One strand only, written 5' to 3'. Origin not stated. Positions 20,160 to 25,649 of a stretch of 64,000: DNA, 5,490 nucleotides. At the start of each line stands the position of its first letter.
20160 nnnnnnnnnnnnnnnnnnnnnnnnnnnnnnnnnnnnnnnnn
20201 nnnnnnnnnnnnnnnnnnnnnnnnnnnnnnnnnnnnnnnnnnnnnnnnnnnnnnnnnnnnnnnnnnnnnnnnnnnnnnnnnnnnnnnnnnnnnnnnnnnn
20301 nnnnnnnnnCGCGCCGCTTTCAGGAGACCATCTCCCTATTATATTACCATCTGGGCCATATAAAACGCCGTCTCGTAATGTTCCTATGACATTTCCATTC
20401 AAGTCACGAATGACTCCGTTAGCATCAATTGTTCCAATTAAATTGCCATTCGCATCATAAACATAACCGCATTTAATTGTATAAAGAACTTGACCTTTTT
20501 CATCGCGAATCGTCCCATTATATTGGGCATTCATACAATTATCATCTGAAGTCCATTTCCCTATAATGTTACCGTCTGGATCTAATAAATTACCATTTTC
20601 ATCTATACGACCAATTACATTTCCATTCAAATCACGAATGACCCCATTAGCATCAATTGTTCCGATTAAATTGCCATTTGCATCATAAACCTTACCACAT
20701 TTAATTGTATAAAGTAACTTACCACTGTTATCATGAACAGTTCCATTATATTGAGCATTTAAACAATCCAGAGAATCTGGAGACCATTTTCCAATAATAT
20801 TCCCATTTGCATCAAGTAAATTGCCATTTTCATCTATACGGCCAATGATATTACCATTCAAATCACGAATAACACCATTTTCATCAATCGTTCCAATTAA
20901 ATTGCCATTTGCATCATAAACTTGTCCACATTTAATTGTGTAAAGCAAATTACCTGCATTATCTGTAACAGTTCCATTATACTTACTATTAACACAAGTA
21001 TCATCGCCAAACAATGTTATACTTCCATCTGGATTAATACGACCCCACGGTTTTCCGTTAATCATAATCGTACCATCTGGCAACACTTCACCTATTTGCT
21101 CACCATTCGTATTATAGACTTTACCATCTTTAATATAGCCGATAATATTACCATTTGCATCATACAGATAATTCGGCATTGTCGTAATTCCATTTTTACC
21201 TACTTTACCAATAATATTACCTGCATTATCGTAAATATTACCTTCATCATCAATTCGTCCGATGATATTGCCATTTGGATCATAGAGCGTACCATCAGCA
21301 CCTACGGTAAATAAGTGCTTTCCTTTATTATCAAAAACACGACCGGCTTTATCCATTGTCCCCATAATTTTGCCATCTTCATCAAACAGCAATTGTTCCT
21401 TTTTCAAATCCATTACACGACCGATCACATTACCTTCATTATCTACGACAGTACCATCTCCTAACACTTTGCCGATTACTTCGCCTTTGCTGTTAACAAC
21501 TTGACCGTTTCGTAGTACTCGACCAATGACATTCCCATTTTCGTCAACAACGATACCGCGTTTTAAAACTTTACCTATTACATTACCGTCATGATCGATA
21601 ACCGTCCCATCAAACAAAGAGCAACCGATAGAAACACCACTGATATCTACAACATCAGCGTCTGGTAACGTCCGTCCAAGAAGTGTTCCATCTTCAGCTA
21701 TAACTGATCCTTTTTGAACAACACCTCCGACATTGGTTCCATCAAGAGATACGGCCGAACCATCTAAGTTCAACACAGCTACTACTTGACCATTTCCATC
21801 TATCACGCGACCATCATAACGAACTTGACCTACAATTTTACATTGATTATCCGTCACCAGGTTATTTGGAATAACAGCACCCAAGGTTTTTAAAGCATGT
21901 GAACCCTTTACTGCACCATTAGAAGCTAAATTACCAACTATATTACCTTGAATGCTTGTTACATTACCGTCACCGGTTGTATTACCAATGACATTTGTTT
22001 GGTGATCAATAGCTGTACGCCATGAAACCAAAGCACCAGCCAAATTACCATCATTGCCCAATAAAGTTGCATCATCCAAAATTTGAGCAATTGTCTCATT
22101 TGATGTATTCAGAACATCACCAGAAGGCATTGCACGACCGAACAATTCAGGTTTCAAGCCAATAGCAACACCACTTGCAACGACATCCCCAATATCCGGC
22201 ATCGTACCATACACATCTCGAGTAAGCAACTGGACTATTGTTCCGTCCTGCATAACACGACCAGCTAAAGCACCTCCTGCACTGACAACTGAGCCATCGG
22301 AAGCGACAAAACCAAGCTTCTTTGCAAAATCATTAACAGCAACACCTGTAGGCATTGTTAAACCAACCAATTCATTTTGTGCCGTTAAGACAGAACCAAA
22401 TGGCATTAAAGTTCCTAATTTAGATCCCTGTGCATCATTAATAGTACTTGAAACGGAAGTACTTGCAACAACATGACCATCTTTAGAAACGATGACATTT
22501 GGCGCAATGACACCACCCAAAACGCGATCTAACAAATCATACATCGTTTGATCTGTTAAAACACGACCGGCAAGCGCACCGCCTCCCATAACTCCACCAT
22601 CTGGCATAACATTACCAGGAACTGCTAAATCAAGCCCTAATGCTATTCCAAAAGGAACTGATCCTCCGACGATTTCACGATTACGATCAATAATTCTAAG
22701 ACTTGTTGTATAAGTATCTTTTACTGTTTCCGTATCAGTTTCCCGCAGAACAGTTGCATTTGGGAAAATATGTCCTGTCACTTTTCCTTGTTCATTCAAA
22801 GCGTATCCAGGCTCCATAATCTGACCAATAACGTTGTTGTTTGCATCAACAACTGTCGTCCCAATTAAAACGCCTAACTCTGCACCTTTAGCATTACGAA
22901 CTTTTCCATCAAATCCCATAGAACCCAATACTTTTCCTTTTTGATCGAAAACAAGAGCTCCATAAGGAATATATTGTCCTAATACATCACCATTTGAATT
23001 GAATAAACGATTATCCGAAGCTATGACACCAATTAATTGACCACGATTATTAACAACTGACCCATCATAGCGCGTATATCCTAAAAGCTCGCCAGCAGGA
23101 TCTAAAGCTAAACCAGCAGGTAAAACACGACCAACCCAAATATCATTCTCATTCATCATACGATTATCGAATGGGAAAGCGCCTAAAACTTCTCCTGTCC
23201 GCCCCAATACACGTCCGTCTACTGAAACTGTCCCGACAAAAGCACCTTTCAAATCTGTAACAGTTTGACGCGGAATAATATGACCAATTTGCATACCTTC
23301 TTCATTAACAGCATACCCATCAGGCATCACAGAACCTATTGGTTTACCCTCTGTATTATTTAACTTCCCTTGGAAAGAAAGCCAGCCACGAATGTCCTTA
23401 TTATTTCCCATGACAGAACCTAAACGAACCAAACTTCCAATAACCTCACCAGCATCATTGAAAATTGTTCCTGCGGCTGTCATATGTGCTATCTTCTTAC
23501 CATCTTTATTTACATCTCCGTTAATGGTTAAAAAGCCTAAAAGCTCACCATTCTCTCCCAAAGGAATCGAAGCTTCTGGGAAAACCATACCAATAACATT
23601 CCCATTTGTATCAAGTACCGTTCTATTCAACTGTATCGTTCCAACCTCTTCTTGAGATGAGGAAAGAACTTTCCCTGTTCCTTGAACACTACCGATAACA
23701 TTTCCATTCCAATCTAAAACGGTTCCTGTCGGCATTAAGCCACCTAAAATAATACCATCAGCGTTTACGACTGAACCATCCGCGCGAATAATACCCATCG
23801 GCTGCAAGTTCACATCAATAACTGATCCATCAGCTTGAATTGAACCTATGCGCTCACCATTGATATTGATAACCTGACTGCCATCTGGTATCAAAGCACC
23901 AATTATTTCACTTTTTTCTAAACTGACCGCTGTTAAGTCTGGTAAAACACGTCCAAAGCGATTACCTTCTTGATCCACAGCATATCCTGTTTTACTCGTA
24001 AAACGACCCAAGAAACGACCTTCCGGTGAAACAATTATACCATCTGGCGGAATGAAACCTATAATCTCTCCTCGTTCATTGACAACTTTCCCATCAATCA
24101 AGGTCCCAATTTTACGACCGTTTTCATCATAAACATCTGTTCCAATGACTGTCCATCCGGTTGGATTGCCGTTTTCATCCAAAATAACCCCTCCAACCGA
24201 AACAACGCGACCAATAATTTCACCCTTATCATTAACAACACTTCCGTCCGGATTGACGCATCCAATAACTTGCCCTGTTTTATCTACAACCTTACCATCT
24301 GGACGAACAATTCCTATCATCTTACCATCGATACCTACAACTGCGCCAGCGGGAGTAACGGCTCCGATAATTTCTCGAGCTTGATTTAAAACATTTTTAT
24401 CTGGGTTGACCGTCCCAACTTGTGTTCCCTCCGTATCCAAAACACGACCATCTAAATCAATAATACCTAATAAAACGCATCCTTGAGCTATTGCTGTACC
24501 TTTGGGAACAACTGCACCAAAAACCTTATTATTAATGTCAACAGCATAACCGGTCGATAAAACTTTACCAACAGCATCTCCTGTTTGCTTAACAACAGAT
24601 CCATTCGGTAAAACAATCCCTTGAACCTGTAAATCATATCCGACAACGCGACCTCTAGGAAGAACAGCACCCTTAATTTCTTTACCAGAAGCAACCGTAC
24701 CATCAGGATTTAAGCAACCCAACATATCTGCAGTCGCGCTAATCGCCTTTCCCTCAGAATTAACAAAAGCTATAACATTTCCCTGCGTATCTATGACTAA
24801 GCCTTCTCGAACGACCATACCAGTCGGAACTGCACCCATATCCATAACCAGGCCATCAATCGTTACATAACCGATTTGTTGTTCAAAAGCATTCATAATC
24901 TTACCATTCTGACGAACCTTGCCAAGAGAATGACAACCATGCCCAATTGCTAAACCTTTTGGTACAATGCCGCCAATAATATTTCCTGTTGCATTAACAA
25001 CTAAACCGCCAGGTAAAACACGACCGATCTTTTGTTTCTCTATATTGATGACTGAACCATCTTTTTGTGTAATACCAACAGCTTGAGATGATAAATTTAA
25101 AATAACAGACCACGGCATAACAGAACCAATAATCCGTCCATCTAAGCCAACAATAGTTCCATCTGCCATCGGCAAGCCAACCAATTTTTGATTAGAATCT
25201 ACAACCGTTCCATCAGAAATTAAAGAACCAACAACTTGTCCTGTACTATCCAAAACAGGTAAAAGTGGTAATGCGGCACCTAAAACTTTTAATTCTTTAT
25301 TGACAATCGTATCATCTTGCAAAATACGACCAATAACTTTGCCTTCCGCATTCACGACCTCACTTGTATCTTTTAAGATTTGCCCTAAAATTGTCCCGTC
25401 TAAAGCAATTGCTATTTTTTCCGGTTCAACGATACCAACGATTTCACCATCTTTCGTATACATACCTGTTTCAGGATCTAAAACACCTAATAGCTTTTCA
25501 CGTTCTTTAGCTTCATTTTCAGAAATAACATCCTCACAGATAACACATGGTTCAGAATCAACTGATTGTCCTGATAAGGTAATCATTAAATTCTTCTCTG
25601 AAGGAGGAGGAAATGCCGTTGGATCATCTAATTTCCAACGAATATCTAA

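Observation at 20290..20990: Three ~231-bp near-identical tandem repeats inside virB10, a likely hotspot for in-frame expansion and contraction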

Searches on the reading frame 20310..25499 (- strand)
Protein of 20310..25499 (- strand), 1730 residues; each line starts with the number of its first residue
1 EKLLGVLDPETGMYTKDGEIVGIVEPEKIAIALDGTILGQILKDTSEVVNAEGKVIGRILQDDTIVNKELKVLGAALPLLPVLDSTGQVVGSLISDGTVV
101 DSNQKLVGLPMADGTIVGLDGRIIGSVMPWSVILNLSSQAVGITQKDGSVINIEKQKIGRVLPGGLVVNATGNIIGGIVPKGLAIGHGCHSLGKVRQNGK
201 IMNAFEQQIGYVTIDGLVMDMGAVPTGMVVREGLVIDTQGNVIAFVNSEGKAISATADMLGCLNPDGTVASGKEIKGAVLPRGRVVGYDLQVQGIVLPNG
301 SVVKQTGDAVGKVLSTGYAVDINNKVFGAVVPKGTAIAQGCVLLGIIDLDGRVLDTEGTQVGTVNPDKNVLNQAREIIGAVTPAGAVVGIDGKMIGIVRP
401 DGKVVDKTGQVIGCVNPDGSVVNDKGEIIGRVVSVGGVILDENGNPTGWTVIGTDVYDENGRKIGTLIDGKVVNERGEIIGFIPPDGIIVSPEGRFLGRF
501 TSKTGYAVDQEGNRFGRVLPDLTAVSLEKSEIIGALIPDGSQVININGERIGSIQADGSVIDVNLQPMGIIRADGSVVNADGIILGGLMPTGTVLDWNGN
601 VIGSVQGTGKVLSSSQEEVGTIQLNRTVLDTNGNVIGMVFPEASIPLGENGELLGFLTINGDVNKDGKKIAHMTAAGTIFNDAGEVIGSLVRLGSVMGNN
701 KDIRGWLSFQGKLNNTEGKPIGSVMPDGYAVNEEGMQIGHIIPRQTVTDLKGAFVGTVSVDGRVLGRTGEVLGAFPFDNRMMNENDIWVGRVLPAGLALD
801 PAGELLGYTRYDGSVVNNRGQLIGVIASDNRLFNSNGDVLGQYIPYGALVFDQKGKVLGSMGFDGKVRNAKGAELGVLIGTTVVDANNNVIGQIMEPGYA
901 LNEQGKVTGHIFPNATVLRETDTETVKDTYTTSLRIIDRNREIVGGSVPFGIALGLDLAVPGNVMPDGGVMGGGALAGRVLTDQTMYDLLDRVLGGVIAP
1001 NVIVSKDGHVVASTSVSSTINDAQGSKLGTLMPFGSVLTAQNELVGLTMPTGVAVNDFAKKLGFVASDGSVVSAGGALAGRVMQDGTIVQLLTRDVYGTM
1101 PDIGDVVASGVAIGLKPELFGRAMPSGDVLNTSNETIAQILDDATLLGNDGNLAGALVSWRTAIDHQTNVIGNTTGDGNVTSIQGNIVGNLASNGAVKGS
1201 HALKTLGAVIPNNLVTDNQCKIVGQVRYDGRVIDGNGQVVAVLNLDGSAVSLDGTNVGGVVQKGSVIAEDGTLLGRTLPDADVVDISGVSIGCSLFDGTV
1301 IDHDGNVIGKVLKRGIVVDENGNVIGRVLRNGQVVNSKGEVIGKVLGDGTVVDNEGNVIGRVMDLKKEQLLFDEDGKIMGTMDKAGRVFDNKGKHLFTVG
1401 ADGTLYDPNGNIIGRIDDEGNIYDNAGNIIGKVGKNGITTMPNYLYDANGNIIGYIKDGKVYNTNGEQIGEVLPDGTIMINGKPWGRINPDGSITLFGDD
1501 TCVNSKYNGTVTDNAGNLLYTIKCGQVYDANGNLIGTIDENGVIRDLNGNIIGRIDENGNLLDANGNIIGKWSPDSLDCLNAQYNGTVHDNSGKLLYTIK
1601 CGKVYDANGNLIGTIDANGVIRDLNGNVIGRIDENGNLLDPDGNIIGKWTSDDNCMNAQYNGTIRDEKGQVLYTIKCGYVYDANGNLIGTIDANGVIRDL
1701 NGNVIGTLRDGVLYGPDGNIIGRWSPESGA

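Call 64: search_solved_structures(query=window:20310-25499:-, max_evalue=0.01)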
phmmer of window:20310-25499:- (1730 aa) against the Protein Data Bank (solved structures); distinct sequences matched with E-value up to 0.01: 0.

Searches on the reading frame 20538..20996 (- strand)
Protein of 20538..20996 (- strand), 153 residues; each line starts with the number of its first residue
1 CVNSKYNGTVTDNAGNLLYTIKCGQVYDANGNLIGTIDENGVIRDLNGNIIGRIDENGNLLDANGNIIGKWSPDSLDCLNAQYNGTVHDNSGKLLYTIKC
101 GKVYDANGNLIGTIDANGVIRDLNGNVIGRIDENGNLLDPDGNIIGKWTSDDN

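Call 60: search_protein_representatives(protein=window:20538-20996:-)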
Query: 153 residues. Proteins with E-value up to 0.001 (for the whole library): 694; up to 1e-10: 161; up to 1e-30: 53. The best 150 are listed.
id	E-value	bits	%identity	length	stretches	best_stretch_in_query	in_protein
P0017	1.6e-126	434.8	34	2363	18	1-152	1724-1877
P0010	3.6e-126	433.6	35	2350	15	26-149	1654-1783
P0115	4.5e-106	368.2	38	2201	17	25-151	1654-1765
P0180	5.0e-90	316.1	40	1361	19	22-71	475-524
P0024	5.6e-77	273.6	33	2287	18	41-150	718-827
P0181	1.0e-74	266.3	34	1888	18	26-131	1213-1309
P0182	1.1e-68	246.7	45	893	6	25-148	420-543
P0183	7.6e-66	237.4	45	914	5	26-148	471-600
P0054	1.8e-64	233.0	31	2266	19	9-150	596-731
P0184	3.6e-64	232.0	36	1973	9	23-141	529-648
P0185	1.1e-61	223.9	44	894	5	25-147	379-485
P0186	2.7e-61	222.6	45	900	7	43-138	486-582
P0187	7.8e-56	204.9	33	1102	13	26-71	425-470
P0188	1.5e-55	204.0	44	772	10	26-70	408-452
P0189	2.8e-53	196.6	40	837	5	25-131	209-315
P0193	6.8e-51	188.8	50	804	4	25-130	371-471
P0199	1.3e-43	165.1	47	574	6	26-112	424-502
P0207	2.2e-37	144.9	35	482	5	9-133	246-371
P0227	3.2e-29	118.4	47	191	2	75-152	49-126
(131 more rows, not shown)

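Call 61: search_protein_families(library=pfam, proteins=[P0182, P0183, P0189, P0193, P0180, P0184, P0188, P0199, P0207, P0227], max_evalue=0.0001)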
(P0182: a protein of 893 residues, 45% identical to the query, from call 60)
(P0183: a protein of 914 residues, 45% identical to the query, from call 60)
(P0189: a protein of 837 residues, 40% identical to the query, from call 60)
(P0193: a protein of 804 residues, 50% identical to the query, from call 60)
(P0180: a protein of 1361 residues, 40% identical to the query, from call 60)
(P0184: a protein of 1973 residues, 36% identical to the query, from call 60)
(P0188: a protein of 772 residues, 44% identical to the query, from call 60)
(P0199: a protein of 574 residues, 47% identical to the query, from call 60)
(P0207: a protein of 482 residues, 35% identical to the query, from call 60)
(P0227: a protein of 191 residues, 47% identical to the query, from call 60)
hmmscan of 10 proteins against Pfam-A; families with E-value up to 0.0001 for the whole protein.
P0182 (893 aa): 6 families
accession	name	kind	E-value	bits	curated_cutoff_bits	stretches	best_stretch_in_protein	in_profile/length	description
PF21785.3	Bflower_2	-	3.4e-45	152.9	38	3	494-579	17-95/112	5-fold beta-flower protein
PF05593.20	RHS_repeat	-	4.8e-24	84.6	22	0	422-452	1-35/38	RHS Repeat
PF21784.3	Bflower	-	1.1e-18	68.1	25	0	365-454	2-68/116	4-fold beta flower protein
PF03743.19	TrbI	-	9.2e-13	48.9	35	1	714-891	2-186/188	Bacterial conjugation TrbI-like protein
PF12396.14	DUF3659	-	7.8e-10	38.9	24.8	0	204-247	14-53/61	Protein of unknown function (DUF3659)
PF13953.12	PapC_C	-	5.8e-05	23.2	27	0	491-515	11-35/66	PapC C-terminal domain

P0183 (914 aa): 5 families
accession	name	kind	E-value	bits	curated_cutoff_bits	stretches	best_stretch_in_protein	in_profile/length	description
PF21785.3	Bflower_2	-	5.4e-45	152.3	38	4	147-236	15-98/112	5-fold beta-flower protein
PF05593.20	RHS_repeat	-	1.7e-20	73.4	22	0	472-504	1-37/38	RHS Repeat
PF21784.3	Bflower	-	7.4e-18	65.5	25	0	379-445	3-63/116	4-fold beta flower protein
PF03743.19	TrbI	-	1.1e-17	64.9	35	1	736-912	2-187/188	Bacterial conjugation TrbI-like protein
PF12396.14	DUF3659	-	3e-15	56.3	24.8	0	247-292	14-55/61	Protein of unknown function (DUF3659)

P0189 (837 aa): 6 families
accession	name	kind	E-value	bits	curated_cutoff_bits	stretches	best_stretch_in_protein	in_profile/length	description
PF21785.3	Bflower_2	-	6.8e-43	145.5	38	5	267-315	33-80/112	5-fold beta-flower protein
PF05593.20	RHS_repeat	-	1.2e-15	57.8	22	0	211-244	1-38/38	RHS Repeat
PF03743.19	TrbI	-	3.5e-15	56.8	35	1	654-831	2-186/188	Bacterial conjugation TrbI-like protein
PF21784.3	Bflower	-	3.2e-13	50.5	25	0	438-533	2-76/116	4-fold beta flower protein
PF12396.14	DUF3659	-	3.2e-09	37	24.8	0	334-388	7-55/61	Protein of unknown function (DUF3659)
PF13953.12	PapC_C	-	7e-06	26.2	27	0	373-394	14-35/66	PapC C-terminal domain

P0193 (804 aa): 4 families
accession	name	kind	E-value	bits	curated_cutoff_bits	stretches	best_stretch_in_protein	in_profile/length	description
PF21785.3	Bflower_2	-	1.2e-34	118.9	38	3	266-331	35-96/112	5-fold beta-flower protein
PF21784.3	Bflower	-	1.7e-17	64.3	25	0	427-470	3-61/116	4-fold beta flower protein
PF05593.20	RHS_repeat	-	3e-13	50.2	22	0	428-460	1-37/38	RHS Repeat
PF03743.19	TrbI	-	6.7e-13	49.3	35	1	626-801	2-186/188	Bacterial conjugation TrbI-like protein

P0180 (1361 aa): 4 families
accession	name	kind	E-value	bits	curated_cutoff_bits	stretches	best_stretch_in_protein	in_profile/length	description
PF21785.3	Bflower_2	-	7.3e-72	238.8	38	7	317-411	11-100/112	5-fold beta-flower protein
PF21784.3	Bflower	-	1.4e-39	135.5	25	1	481-542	5-64/116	4-fold beta flower protein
PF12396.14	DUF3659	-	1.2e-25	89.6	24.8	1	324-373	11-56/61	Protein of unknown function (DUF3659)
PF05593.20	RHS_repeat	-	9.9e-16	58.1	22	0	429-461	1-37/38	RHS Repeat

P0184 (1973 aa): 4 families
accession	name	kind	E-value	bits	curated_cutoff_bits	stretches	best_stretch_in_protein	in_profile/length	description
PF21785.3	Bflower_2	-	1.7e-38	131.3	38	0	730-789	33-89/112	5-fold beta-flower protein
PF21784.3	Bflower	-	3.5e-26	92.3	25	1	801-883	5-65/116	4-fold beta flower protein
PF03743.19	TrbI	-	3.9e-18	66.4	35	1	1582-1814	2-188/188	Bacterial conjugation TrbI-like protein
PF12396.14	DUF3659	-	1.5e-09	38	24.8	0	811-864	9-55/61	Protein of unknown function (DUF3659)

P0188 (772 aa): 4 families
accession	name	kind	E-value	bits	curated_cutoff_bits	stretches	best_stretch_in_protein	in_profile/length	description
PF21785.3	Bflower_2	-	2.3e-42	143.8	38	5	97-179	20-98/112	5-fold beta-flower protein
PF21784.3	Bflower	-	5e-32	111.1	25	3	356-421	3-65/116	4-fold beta flower protein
PF12396.14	DUF3659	-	2.9e-17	62.7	24.8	0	73-125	8-55/61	Protein of unknown function (DUF3659)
PF05593.20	RHS_repeat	-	1.9e-14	54.1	22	0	461-493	1-37/38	RHS Repeat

P0199 (574 aa): 5 families
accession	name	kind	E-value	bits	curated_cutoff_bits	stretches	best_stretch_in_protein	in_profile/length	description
PF21785.3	Bflower_2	-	1.1e-38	131.9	38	3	228-316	12-96/112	5-fold beta-flower protein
PF12396.14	DUF3659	-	1e-21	77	24.8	0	248-299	8-55/61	Protein of unknown function (DUF3659)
PF21784.3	Bflower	-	9.7e-21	74.7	25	2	270-331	2-61/116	4-fold beta flower protein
PF05593.20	RHS_repeat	-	1.4e-17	64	22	0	403-440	2-37/38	RHS Repeat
PF15780.11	ASH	-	4.4e-05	24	27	0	91-163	15-84/98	Abnormal spindle-like microcephaly-assoc'd, ASPM-SPD-2-Hydin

P0207 (482 aa): 3 families
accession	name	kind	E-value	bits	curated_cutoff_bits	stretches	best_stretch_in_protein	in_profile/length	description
PF21785.3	Bflower_2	-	5.1e-29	100.8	38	2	323-377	34-82/112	5-fold beta-flower protein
PF21784.3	Bflower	-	4.1e-26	92.1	25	0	386-440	17-72/116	4-fold beta flower protein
PF12396.14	DUF3659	-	3.4e-19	68.9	24.8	0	388-429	14-53/61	Protein of unknown function (DUF3659)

P0227 (191 aa): 2 families
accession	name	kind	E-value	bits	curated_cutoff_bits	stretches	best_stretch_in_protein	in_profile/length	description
PF21785.3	Bflower_2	-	3.2e-13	49.9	38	2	138-189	18-67/112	5-fold beta-flower protein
PF21784.3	Bflower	-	3.7e-09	37.4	25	0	157-188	3-34/116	4-fold beta flower protein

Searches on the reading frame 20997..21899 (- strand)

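Call 18: search_protein_families(library=pfam, proteins=[window:20997-21899:-], max_evalue=0.01)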
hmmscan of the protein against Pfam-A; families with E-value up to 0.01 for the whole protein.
window:20997-21899:- (301 aa): 6 families
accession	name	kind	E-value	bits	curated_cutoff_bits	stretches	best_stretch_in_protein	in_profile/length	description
PF21785.3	Bflower_2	-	3.2e-31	107.9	38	4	166-236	16-83/112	5-fold beta-flower protein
PF12396.14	DUF3659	-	5.6e-19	68.2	24.8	1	198-233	7-55/61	Protein of unknown function (DUF3659)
PF21784.3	Bflower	-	2.2e-16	60.7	25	1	222-272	3-47/116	4-fold beta flower protein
PF05593.20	RHS_repeat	-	8.6e-06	26.5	22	0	223-254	1-30/38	RHS Repeat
PF07661.19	MORN_2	-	0.0013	19.2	29.6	0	205-214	7-16/22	MORN repeat variant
PF18342.7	LytB_SH3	-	0.0038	17.7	25.8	0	245-261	14-30/67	Endo-beta-N-acetylglucosaminidase LytB SH3 domain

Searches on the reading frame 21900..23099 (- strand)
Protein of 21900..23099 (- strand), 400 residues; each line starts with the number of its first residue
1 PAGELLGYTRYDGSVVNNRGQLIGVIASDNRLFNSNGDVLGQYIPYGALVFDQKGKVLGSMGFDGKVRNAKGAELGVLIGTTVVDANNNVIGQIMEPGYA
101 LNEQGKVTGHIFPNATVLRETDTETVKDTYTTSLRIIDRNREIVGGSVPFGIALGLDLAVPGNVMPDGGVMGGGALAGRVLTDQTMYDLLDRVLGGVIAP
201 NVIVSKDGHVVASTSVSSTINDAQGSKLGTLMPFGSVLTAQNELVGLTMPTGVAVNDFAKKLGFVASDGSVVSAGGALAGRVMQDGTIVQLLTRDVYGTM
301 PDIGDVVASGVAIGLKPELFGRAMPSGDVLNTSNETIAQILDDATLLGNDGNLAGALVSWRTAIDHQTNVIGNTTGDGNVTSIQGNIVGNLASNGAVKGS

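Call 18: search_protein_families(library=pfam, proteins=[window:21900-23099:-], max_evalue=0.01)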
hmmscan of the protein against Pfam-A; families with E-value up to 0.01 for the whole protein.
window:21900-23099:- (400 aa): 2 families
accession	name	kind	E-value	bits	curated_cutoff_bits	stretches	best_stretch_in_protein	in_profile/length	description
PF21785.3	Bflower_2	-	3.9e-19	69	38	2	3-76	25-94/112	5-fold beta-flower protein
PF21784.3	Bflower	-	0.00016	22.4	25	0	3-60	8-62/116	4-fold beta flower protein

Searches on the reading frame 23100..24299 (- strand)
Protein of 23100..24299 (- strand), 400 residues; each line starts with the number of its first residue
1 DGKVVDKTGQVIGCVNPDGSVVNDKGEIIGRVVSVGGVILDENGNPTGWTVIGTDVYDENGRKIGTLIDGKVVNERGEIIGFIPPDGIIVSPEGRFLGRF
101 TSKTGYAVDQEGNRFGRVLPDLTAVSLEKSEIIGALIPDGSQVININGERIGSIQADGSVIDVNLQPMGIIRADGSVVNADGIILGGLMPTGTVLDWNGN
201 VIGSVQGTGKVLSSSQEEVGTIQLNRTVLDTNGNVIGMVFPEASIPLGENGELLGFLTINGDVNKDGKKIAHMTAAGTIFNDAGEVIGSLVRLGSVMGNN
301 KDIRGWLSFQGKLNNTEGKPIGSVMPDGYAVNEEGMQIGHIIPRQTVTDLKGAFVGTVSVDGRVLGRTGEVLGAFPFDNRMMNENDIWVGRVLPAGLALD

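Call 18: search_protein_families(library=pfam, proteins=[window:23100-24299:-], max_evalue=0.01)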
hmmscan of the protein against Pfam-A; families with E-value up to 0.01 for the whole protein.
window:23100-24299:- (400 aa): 3 families
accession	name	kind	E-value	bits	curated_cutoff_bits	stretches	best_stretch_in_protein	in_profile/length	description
PF21785.3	Bflower_2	-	2.2e-32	111.6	38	4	147-239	8-96/112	5-fold beta-flower protein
PF12396.14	DUF3659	-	2.7e-14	53.2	24.8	0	15-33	8-26/61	Protein of unknown function (DUF3659)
PF21784.3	Bflower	-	2.5e-13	50.8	25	1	37-83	17-63/116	4-fold beta flower protein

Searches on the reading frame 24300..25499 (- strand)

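Call 18: search_protein_families(library=pfam, proteins=[window:24300-25499:-], max_evalue=0.01)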
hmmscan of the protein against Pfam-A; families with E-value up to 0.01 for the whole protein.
window:24300-25499:- (400 aa): 3 families
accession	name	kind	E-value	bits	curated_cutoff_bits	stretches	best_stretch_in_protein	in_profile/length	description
PF21785.3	Bflower_2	-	8.8e-27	93.6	38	6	135-213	22-97/112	5-fold beta-flower protein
PF21784.3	Bflower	-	2.2e-08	34.9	25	0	13-75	3-62/116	4-fold beta flower protein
PF12396.14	DUF3659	-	2.7e-08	34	24.8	1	82-131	14-59/61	Protein of unknown function (DUF3659)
